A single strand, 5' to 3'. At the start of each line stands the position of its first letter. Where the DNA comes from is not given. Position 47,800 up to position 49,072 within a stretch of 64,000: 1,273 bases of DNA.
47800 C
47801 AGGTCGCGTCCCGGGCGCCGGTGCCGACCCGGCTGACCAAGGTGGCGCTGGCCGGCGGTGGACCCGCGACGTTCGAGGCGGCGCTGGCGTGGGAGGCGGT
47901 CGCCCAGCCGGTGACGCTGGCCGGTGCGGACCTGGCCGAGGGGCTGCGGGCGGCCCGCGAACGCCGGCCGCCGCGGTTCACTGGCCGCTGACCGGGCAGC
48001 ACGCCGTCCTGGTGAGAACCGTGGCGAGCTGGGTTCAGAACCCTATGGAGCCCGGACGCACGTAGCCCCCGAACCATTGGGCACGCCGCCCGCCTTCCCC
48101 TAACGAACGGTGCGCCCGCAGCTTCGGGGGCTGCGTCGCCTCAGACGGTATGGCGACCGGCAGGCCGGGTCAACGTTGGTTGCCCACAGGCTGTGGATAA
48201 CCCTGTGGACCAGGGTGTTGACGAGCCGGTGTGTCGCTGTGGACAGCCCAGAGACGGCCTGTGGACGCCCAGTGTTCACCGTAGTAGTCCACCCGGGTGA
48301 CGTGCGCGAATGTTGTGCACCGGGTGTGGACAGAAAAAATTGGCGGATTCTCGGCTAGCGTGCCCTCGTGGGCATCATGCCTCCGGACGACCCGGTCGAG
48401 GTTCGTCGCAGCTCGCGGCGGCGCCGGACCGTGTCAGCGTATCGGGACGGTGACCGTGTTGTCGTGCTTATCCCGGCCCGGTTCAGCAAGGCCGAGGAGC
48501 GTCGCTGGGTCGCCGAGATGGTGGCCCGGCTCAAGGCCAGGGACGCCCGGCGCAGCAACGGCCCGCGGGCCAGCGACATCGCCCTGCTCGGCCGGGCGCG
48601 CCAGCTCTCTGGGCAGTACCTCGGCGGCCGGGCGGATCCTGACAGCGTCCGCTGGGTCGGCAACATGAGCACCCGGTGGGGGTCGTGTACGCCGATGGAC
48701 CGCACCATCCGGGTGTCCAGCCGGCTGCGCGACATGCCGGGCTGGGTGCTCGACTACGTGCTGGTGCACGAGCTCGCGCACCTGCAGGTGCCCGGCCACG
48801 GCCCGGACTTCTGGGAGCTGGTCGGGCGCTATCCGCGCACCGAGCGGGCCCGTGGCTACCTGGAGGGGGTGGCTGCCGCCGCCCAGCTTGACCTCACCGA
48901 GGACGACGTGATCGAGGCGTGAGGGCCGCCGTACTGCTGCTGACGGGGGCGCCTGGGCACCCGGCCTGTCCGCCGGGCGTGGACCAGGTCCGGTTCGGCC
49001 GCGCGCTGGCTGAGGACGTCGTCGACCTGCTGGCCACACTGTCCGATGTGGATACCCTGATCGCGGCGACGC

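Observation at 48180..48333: Dense cluster of DnaA-box-like sites in a 260-bp non-coding gap away from any dnaA/dnaN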

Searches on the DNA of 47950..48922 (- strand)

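Call 26: search_rna_families(source=window, start=47950, end=48420, threshold=evalue, max_evalue=10)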
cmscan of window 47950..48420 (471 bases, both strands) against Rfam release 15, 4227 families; matches with E-value up to 10: 5.
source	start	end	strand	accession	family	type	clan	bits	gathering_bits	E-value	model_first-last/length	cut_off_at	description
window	48056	48139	+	RF04141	MIR8622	Gene; miRNA;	-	15.8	197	1.5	1-212/212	no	MIR8622 microRNA precursor family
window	47950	47978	+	RF01811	PtaRNA1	Gene; antitoxin;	-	14.3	47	3.8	42-72/72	5'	Plasmid transferred anti-sense RNA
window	48239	48329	-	RF01750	ZMP-ZTP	Cis-reg; riboswitch;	-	14.3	39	6.9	1-86/86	no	ZMP/ZTP riboswitch aptamer (pfl RNA motif)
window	48021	48071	-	RF01840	ovine_lenti_FSE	Cis-reg; frameshift_element;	-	13.1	45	6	1-54/54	no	ribosomal frameshift element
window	47967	48018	+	RF02145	MEG8_1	Gene; lncRNA;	-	11.2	70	3.9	52-97/97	no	Maternally expressed 8 exon 1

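Call 36: build_rna_model(alignment_id=A3)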
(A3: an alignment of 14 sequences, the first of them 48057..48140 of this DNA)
Model R1 built from alignment A3 (14 sequences, 92 columns); structure: RNAalifold consensus.
model positions 86; base pairs 16; branch points 0; effective number of sequences 6.96; information 0.661 bits per position. Calibrated on 0.2 Mb of random sequence (short: E-values are rough).
structure used (alignment columns):
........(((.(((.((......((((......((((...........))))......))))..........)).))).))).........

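Call 37: search_with_rna_model(model_id=R1, sources=[window, L001, L002, L003, L004, L005, L006, L007, L008, L009, L010, L011, L012, L013, L014, L015, L016, L017, L018, L019, L020, L021, L022, L023, L024, L025, L026, L027, L028, L029, L030, L031, L032, L033, L034, L035, L036, L037, L038, L039, L040, L041, L042, L043, L044, L045, L046, L047, L048, L049, L050, L051, L052, L053, L054, L055, L056, L057, L058, L059, L060, L061, L062, L063, L064, L065, L066, L067, L068, L069, L070, L071, L072, L073, L074, L075, L076, L077, L078, L079, L080], max_evalue=1)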
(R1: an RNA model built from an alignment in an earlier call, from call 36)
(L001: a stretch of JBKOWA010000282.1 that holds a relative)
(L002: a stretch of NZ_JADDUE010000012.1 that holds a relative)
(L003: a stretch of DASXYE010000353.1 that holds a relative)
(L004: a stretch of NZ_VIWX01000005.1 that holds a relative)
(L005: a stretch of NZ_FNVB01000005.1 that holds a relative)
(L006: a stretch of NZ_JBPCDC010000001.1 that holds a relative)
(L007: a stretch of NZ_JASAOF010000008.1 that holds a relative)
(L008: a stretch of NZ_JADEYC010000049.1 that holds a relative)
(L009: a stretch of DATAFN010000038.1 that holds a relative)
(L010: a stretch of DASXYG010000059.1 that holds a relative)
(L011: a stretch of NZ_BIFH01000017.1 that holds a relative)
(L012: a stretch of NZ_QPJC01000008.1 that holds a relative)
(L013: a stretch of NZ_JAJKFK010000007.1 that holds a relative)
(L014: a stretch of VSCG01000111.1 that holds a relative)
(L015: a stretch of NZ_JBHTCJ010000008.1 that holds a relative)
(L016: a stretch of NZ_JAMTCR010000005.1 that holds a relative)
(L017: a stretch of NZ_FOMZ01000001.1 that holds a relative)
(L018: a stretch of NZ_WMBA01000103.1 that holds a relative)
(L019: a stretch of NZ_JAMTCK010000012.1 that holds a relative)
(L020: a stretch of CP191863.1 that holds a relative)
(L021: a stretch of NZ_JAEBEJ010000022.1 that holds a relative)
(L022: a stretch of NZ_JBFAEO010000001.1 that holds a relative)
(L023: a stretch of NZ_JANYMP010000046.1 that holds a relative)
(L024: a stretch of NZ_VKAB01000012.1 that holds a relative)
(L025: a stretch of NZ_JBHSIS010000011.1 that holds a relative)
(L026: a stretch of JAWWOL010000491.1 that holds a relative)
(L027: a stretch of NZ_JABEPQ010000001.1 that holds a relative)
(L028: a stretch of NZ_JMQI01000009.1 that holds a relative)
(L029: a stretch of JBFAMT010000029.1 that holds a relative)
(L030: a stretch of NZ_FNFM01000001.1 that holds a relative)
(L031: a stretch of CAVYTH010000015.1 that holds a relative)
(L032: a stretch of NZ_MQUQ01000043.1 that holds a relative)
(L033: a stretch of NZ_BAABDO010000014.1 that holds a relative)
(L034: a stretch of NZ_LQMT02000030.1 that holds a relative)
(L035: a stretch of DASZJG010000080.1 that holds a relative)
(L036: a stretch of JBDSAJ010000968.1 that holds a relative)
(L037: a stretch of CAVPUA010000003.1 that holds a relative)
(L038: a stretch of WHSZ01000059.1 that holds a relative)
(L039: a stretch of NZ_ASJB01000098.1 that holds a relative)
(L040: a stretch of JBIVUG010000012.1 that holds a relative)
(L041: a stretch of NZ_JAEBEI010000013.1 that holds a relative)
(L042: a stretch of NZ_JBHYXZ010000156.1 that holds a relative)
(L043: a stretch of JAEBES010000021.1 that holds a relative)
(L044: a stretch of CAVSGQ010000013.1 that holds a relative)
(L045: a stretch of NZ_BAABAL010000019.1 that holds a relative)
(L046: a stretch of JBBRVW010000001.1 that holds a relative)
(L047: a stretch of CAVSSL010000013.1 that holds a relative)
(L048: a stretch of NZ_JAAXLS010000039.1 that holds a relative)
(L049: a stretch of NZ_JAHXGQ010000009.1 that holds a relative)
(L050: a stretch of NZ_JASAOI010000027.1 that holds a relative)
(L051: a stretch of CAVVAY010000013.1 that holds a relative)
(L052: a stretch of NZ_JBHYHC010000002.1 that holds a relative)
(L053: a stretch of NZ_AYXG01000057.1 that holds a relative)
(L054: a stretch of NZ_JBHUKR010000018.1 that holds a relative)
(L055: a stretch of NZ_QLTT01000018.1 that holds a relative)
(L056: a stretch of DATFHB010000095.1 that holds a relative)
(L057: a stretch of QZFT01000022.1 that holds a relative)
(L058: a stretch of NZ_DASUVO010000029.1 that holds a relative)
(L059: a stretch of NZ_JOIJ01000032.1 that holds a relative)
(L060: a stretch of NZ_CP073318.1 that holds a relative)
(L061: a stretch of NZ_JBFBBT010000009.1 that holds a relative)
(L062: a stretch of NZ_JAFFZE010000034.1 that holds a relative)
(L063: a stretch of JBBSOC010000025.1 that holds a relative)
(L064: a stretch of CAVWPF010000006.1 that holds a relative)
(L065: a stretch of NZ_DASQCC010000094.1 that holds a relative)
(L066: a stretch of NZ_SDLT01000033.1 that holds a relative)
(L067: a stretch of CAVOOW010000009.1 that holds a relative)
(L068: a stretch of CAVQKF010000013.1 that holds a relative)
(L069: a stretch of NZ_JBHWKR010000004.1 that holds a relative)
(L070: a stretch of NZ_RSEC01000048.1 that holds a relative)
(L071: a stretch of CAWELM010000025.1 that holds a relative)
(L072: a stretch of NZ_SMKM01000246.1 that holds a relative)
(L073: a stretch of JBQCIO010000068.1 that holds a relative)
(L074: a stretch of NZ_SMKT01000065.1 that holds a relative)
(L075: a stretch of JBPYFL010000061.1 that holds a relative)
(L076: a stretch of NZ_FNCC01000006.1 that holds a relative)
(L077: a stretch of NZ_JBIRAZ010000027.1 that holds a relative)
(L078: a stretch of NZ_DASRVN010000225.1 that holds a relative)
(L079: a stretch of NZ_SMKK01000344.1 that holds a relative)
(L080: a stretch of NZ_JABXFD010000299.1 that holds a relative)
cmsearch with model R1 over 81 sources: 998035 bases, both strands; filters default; matches with E-value up to 1: 21.
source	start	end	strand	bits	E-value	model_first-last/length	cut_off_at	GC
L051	5682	5767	-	87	2.4e-10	1-86/86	no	0.77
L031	5662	5747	-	84.9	5.1e-10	1-86/86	no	0.77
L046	5641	5726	-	84.6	5.7e-10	1-86/86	no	0.78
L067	5643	5726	-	84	6.9e-10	1-86/86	no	0.69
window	48057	48140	-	76.3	1.1e-08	1-86/86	no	0.74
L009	2367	2450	-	71.2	6.9e-08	1-86/86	no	0.73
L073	1990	2074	-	68.7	1.7e-07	1-86/86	no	0.76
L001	586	667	-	68.4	1.9e-07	1-86/86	no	0.71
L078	5647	5731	-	59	5.6e-06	1-86/86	no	0.72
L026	5599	5677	-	57.7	8.7e-06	1-86/86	no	0.76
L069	5659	5743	-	54.1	3.2e-05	1-86/86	no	0.69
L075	5614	5701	-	46.8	0.00045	1-86/86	no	0.78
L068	5703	5786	-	46.4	0.00051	1-86/86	no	0.79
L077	5712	5792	-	45.7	0.00065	1-86/86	no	0.69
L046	5640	5725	+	39.6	0.0059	1-86/86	no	0.78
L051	5681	5766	+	35.9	0.022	1-86/86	no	0.76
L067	5642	5725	+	34.2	0.041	1-86/86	no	0.7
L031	5661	5746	+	29.3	0.24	1-86/86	no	0.77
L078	5645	5731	+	26.7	0.61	1-86/86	no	0.72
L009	2366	2449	+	25.5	0.93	1-86/86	no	0.74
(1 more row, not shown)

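Call 70: search_with_rna_model(model_id=R1, sources=[L081, L082, L083, L084], max_evalue=10)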
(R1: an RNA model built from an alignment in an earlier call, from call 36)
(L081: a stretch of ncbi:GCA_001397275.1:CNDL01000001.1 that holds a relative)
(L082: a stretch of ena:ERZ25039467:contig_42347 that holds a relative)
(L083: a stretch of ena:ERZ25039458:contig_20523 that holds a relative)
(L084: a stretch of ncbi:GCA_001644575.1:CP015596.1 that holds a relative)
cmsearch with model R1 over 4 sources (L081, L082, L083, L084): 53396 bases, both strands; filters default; matches with E-value up to 10: 1.
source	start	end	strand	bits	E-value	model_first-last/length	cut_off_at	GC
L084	4637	4713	-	18.4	0.63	1-86/86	no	0.7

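Call 74: search_rna_families(sources=[L031, L046, L051, L067, L009, L069, L077, L026, L075], threshold=gathering)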
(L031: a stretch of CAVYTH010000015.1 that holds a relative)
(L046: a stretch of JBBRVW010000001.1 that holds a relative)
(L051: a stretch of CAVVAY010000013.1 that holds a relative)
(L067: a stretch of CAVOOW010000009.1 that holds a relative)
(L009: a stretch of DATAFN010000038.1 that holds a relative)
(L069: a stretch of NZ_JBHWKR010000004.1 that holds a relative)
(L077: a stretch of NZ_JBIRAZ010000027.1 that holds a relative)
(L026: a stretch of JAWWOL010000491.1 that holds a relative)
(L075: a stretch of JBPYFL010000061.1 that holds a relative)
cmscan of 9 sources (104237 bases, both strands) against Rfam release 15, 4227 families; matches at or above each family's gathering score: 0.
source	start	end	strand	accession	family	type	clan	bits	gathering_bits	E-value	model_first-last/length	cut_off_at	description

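Call 76: search_with_rna_model(model_id=R1, sources=[L085, L086, L087, L088, L089, L090, L091, L092, L093, L094, L095, L096, L097, L098, L099, L100, L101, L102, L103, L104, L105, L106, L107, L108, L109, L110, L111, L112, L113, L114, L115, L116, L117, L118, L119, L120, L121, L122, L123, L124, L125, L126, L127, L128, L129, L130, L131, L132, L133, L134, L135, L136, L137, L138, L139, L140, L141, L142, L143, L144, L145, L146, L147, L148, L149, L150, L151, L152, L153, L154, L155, L156, L157, L158, L159, L160, L161, L162, L163, L164], max_evalue=0.01, make_alignment=true)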
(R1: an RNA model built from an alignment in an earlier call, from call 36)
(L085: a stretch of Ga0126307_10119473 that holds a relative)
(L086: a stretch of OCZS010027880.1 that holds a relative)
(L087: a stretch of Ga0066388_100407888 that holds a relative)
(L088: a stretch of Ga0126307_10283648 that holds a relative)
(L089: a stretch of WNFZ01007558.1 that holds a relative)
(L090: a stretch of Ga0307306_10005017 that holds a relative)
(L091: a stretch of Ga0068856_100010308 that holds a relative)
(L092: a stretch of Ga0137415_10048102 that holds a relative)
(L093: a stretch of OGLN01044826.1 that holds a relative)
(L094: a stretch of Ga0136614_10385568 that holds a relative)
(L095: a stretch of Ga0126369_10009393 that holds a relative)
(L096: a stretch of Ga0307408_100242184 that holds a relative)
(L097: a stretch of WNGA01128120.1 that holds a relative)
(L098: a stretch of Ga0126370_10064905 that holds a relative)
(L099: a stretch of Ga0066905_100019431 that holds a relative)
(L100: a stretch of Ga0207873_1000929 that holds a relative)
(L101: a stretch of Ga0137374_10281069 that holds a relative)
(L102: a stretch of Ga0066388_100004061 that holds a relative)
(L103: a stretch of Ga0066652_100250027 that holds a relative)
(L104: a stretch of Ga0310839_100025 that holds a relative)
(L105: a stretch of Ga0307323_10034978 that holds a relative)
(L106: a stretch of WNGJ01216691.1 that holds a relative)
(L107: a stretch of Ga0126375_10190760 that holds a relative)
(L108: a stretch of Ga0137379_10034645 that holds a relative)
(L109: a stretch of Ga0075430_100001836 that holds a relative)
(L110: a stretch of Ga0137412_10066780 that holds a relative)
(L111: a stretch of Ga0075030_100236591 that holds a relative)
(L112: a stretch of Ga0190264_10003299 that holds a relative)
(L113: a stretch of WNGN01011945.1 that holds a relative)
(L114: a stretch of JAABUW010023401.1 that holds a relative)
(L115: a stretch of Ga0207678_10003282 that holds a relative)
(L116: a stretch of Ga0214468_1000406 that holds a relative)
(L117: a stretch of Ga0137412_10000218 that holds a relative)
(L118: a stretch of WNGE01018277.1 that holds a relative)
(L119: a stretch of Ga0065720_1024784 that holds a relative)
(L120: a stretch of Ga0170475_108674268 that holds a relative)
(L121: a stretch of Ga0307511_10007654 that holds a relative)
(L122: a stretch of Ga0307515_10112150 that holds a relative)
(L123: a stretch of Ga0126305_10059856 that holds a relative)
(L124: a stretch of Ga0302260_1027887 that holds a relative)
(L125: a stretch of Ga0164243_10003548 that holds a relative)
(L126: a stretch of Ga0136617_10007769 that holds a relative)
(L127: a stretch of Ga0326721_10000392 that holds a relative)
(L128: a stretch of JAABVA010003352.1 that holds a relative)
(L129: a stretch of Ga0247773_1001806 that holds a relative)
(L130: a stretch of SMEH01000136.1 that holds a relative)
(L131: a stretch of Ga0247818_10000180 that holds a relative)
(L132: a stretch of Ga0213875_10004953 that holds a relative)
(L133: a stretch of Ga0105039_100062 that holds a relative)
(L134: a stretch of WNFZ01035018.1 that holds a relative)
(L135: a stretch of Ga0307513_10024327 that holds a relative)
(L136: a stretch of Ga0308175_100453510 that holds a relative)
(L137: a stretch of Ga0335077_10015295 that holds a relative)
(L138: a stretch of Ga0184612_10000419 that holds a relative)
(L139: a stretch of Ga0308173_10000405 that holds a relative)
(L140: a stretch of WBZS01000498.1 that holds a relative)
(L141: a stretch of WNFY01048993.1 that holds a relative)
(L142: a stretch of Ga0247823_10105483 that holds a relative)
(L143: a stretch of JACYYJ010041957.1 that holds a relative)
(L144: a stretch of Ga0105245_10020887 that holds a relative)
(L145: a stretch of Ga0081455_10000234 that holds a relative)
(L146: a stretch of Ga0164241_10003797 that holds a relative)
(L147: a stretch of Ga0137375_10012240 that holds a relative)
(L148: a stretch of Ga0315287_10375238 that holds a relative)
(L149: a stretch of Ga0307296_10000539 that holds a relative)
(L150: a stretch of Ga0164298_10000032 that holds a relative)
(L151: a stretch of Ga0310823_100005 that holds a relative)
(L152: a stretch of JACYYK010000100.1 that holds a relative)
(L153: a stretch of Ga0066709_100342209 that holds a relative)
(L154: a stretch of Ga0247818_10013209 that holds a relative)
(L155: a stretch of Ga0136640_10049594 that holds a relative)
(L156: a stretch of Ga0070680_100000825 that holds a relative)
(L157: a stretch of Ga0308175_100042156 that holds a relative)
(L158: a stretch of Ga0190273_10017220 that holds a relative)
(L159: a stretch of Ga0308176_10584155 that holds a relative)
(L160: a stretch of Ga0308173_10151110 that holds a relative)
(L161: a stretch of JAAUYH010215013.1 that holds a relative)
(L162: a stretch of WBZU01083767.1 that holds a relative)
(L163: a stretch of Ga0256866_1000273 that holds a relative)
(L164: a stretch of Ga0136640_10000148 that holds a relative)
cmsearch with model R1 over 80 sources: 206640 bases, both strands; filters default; matches with E-value up to 0.01: 23.
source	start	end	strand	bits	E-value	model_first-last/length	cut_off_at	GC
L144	290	373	-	84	1.4e-10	1-86/86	no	0.69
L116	1055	1140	-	78.3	1.1e-09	1-86/86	no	0.76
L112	1113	1198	-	74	5.2e-09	1-86/86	no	0.79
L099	1172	1255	-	71.8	1.2e-08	1-86/86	no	0.73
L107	399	482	-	71.8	1.2e-08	1-86/86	no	0.73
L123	614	699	-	69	3.2e-08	1-86/86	no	0.81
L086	582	665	-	66.7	7.4e-08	1-86/86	no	0.77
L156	1054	1133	-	65.2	1.2e-07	1-86/86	no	0.71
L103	18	103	-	63.3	2.5e-07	1-86/86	no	0.78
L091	1160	1243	-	62.9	2.9e-07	1-86/86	no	0.76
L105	25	110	-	61.7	4.3e-07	1-86/86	no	0.79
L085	192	276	-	61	5.7e-07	1-86/86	no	0.75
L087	300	377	-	57.6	1.9e-06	1-86/86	no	0.76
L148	188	274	-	57.5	2e-06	1-86/86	no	0.75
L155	154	241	-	56.3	3e-06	1-86/86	no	0.81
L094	46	133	-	56.2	3.2e-06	1-86/86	no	0.78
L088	11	93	-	55.6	3.8e-06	1-86/86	no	0.77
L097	1073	1151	-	51.9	1.5e-05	1-86/86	no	0.77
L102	186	272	-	50.5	2.5e-05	1-86/86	no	0.76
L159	43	120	-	44.3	0.00022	1-86/86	no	0.79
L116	1054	1139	+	38.5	0.0018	1-86/86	no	0.74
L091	1159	1242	+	35.7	0.0049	1-86/86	no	0.75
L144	289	372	+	34.2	0.0085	1-86/86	no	0.7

Alignment A4: 23 matches aligned to the model, 102 columns, each read 5' to 3' on its own strand. Consensus structure (alignment columns), stored with it:
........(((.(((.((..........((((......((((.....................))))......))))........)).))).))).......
